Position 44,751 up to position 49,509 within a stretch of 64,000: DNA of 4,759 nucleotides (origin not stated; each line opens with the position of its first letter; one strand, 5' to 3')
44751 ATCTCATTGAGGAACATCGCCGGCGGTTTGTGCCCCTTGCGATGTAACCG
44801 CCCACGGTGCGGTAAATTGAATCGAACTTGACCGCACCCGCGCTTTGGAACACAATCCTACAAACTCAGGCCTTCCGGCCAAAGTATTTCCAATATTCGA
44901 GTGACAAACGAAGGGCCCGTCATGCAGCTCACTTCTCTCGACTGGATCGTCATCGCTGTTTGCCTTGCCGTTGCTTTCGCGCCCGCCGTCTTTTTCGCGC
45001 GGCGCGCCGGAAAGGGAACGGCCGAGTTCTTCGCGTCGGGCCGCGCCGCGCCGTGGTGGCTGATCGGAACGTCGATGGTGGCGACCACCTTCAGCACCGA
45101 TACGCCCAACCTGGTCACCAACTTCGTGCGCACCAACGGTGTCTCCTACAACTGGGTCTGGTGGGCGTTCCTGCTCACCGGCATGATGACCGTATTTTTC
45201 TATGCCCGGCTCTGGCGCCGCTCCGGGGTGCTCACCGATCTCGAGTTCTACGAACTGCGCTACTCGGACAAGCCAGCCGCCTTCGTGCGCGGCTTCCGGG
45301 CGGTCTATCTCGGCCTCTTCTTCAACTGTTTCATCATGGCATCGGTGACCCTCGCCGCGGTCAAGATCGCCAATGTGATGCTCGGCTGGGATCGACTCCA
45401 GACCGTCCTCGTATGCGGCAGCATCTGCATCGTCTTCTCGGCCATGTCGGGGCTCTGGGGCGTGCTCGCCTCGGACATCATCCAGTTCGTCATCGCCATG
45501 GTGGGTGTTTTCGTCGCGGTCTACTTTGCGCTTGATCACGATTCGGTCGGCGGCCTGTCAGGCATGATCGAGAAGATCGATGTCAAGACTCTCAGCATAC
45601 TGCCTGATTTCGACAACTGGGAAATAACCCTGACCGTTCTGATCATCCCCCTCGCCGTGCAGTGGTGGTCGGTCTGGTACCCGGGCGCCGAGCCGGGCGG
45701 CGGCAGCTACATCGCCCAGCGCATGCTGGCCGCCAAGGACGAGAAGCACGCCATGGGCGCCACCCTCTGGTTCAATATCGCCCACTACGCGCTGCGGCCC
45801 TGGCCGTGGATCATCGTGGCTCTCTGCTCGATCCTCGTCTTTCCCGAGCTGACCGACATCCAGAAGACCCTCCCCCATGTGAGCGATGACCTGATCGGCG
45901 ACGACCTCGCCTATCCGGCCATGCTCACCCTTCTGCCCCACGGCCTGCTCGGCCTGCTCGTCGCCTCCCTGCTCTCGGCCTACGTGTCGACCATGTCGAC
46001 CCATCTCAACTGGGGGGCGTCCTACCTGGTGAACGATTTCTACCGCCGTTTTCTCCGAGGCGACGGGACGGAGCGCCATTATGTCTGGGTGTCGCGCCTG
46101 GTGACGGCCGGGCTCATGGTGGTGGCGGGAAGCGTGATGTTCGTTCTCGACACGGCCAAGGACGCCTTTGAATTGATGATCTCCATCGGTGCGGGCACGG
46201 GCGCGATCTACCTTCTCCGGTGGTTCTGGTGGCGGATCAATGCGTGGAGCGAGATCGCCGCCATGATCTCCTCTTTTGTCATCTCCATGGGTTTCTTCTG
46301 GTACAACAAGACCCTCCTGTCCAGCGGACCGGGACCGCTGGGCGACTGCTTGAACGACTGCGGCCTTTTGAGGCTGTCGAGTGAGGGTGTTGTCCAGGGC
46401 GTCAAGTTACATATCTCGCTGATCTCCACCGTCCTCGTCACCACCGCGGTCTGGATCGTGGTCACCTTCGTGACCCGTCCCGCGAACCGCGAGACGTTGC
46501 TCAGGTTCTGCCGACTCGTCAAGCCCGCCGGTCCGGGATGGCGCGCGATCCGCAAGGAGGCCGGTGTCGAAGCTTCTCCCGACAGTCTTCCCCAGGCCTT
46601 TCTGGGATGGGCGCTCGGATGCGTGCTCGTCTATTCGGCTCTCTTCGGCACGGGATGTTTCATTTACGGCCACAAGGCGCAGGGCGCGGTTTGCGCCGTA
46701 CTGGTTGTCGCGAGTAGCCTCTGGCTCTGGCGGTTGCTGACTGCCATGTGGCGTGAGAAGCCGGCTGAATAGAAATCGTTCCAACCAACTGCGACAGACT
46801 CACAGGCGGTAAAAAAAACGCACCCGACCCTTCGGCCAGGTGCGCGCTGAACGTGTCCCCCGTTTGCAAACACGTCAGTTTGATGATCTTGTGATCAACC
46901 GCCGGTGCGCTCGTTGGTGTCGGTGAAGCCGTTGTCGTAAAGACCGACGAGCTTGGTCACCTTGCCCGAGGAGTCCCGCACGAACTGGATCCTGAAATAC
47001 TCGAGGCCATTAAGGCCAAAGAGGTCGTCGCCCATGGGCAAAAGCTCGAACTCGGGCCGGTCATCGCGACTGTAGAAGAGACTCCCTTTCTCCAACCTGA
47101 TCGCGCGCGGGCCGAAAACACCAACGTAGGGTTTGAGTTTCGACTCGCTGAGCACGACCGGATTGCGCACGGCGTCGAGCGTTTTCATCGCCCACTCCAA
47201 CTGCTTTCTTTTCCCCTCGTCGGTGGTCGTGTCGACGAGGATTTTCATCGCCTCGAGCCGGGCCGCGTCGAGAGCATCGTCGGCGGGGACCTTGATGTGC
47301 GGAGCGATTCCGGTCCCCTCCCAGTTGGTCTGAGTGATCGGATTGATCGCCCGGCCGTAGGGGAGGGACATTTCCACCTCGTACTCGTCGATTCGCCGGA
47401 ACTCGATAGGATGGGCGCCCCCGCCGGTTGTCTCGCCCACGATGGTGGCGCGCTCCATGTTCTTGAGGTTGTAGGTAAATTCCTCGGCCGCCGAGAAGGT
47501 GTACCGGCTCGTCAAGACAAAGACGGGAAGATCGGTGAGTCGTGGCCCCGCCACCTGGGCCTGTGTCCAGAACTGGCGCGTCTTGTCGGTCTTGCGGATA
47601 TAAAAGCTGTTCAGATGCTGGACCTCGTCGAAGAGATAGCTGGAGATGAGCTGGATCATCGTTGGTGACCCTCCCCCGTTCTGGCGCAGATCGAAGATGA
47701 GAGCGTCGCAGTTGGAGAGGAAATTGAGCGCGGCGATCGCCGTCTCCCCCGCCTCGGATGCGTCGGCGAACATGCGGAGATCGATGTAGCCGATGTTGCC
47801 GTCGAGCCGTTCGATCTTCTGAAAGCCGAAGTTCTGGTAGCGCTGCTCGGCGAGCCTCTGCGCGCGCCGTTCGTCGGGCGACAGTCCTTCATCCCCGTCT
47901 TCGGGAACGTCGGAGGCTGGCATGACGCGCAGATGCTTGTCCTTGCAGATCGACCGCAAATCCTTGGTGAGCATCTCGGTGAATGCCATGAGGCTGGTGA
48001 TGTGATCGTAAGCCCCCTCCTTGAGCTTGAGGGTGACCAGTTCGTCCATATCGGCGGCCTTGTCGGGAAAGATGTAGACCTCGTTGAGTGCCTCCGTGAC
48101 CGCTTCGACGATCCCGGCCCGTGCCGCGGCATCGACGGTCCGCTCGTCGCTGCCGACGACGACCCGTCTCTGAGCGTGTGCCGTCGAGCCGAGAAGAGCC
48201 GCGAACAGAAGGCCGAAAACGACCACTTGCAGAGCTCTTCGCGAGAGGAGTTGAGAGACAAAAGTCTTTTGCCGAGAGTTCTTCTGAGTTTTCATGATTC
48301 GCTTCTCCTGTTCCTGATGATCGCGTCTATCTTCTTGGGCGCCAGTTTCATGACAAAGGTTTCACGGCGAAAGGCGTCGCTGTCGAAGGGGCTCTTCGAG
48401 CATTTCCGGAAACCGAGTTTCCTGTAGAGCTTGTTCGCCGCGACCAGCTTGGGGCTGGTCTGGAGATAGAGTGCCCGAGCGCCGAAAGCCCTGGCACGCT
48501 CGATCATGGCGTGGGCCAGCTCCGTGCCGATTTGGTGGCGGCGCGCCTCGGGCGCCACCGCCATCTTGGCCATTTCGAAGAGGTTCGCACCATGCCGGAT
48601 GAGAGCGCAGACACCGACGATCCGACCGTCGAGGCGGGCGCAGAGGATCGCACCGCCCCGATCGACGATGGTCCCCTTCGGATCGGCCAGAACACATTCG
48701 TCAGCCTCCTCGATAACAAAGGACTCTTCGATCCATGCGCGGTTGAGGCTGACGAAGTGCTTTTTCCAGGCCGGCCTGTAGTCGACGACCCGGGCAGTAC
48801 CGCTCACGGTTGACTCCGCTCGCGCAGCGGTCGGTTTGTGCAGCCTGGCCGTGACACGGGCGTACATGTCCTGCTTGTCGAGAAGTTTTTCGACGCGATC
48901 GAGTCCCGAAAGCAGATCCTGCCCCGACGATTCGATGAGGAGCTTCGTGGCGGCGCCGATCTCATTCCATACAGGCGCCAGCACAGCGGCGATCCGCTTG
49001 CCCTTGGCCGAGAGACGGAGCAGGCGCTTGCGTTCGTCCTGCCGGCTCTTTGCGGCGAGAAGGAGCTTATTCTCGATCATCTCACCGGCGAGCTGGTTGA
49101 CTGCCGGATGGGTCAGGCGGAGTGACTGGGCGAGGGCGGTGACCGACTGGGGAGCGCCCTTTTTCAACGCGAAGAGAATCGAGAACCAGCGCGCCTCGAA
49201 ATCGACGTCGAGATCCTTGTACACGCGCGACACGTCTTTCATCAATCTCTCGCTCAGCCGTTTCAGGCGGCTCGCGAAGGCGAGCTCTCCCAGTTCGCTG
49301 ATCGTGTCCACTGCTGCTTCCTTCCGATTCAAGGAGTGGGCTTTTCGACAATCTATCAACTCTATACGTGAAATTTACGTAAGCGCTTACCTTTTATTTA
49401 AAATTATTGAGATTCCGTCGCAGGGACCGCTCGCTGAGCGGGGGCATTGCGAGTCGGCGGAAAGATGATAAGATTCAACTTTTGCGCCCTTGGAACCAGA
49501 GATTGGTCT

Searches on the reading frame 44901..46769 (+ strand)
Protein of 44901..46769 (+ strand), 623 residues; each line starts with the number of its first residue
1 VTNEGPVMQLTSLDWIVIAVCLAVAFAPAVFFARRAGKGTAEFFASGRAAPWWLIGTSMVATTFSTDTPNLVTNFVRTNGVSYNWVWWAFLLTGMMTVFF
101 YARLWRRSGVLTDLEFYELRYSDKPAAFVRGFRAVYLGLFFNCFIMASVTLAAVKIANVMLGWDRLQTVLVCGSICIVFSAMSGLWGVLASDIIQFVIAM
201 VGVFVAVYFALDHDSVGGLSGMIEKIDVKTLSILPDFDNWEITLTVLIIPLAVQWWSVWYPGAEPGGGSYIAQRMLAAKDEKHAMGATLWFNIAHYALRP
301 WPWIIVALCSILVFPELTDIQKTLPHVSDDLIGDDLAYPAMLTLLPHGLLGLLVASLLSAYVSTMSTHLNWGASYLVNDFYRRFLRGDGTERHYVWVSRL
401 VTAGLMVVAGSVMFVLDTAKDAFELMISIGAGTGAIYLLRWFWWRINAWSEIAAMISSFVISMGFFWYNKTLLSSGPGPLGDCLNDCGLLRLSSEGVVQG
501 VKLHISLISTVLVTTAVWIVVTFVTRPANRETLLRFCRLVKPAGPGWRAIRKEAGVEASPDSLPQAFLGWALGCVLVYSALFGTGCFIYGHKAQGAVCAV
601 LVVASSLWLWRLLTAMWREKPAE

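Call 11: search_protein_families(library=pfam, proteins=[window:44901-46769:+], max_evalue=0.00001)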
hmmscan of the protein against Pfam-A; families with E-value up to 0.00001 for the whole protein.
window:44901-46769:+ (623 aa): 1 family
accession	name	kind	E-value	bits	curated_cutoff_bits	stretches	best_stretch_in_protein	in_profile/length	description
PF00474.23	SSF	-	7.7e-27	94.6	22.8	1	43-456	1-404/406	Sodium:solute symporter family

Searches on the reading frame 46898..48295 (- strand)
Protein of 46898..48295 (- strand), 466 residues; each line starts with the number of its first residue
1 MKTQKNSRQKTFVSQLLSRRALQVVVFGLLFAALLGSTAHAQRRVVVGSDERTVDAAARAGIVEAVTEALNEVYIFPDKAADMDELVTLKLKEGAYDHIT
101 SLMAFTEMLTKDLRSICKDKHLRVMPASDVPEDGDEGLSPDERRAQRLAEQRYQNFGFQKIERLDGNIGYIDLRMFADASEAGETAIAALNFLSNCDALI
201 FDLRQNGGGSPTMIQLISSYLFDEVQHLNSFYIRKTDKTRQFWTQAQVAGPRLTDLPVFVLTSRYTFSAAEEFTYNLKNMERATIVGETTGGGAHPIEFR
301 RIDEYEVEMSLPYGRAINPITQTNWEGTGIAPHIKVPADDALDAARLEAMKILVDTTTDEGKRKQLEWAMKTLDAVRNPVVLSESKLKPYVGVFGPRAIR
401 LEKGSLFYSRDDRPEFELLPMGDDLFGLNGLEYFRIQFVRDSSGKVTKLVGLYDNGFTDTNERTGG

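Call 12: search_protein_families(library=pfam, proteins=[window:46898-48295:-], max_evalue=0.00001)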
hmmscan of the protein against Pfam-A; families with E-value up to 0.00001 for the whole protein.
window:46898-48295:- (466 aa): 2 families
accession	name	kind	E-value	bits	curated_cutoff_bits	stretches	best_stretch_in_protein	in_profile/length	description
PF03572.23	Peptidase_S41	-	1.2e-25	90.4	24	1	167-336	1-165/165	Peptidase family S41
PF11918.13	Peptidase_S41_N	-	1.6e-09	38.4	26.6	1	60-131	19-95/129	N-terminal domain of Peptidase_S41 in eukaryotic IRBP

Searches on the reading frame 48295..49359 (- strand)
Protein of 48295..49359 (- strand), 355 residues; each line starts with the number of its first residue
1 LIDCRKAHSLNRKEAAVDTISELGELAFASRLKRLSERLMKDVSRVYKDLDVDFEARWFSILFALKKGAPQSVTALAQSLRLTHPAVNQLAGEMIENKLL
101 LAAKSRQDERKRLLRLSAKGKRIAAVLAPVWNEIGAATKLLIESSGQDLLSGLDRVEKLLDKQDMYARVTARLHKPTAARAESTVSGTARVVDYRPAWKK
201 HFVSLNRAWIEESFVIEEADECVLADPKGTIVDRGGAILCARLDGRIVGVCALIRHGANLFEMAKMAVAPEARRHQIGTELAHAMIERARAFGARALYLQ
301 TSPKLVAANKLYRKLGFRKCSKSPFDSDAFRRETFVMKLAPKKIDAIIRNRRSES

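Call 12: search_protein_families(library=pfam, proteins=[window:48295-49359:-], max_evalue=0.00001)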
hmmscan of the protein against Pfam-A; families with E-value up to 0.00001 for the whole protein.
window:48295-49359:- (355 aa): 5 families
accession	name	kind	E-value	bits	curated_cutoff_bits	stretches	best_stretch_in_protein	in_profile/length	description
PF00583.31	Acetyltransf_1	-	9.3e-17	61.8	20.7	1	217-317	15-116/116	Acetyltransferase (GNAT) family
PF13508.13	Acetyltransf_7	-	8e-14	52.2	27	1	236-318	3-83/84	Acetyltransferase (GNAT) domain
PF13673.13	Acetyltransf_10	-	1e-09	38.9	23.6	1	238-325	33-114/128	Acetyltransferase (GNAT) domain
PF13480.13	Acetyltransf_6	-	1.1e-06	29.3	22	1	235-298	71-133/143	Acetyltransferase (GNAT) domain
PF12802.13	MarR_2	-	1.1e-06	29.1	27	1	55-110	4-60/61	MarR family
